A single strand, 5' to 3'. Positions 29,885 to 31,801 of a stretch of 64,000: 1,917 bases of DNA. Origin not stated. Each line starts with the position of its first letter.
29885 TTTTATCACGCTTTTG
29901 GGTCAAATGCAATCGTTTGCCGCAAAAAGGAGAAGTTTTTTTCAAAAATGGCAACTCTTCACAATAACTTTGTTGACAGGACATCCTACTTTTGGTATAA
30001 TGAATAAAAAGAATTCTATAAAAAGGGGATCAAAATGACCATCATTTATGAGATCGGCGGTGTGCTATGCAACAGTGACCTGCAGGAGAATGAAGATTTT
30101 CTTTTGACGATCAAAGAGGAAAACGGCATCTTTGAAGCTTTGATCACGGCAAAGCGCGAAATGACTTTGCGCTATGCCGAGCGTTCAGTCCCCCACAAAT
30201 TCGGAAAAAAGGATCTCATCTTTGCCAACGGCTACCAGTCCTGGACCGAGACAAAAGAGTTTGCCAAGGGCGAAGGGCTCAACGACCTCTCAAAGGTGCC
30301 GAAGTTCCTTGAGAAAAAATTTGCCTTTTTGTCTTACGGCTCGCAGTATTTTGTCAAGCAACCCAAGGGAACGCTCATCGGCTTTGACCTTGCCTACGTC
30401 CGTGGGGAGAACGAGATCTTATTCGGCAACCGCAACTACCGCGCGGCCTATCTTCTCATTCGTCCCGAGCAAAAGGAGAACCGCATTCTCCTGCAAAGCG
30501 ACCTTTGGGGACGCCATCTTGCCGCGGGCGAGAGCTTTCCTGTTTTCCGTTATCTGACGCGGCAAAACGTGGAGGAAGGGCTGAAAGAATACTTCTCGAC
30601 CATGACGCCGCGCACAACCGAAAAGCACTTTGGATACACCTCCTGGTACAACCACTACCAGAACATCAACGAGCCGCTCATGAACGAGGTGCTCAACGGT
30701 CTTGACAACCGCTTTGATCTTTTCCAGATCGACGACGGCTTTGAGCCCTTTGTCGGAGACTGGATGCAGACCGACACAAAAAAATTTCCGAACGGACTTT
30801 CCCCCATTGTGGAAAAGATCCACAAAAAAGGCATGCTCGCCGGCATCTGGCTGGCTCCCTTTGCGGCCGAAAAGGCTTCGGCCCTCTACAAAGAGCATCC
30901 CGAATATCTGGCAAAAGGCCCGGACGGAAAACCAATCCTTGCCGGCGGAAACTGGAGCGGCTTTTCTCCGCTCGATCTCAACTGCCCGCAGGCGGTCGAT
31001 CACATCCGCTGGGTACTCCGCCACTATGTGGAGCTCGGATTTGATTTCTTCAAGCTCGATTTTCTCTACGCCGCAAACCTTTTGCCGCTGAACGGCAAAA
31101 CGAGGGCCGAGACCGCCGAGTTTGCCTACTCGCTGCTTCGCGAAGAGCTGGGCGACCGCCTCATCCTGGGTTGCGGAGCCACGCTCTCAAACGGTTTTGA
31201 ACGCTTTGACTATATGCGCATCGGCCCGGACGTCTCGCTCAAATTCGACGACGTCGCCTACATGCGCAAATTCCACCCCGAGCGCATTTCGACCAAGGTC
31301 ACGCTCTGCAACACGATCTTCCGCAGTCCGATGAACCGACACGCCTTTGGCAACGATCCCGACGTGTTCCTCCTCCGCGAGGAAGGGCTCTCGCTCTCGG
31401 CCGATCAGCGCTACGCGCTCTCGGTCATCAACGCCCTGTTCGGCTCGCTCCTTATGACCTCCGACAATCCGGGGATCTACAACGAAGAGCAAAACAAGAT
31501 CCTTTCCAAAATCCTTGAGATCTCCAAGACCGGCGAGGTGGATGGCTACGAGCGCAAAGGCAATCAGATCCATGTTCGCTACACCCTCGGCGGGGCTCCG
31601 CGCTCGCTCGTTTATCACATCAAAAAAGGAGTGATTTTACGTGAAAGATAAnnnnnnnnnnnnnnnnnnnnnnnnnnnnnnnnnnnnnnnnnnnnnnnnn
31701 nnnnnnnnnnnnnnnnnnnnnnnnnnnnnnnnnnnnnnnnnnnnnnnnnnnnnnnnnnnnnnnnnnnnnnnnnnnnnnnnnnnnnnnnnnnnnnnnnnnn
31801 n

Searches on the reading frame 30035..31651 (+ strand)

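Call 74: search_protein_families(library=pfam, proteins=[window:30035-31651:+], max_evalue=0.00001)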
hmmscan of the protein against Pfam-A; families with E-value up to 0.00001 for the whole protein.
window:30035-31651:+ (538 aa): 1 family
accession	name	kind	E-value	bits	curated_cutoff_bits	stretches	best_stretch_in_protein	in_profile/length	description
PF02065.24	Melibiase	-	2.5e-11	43.6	27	1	227-342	72-190/347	Melibiase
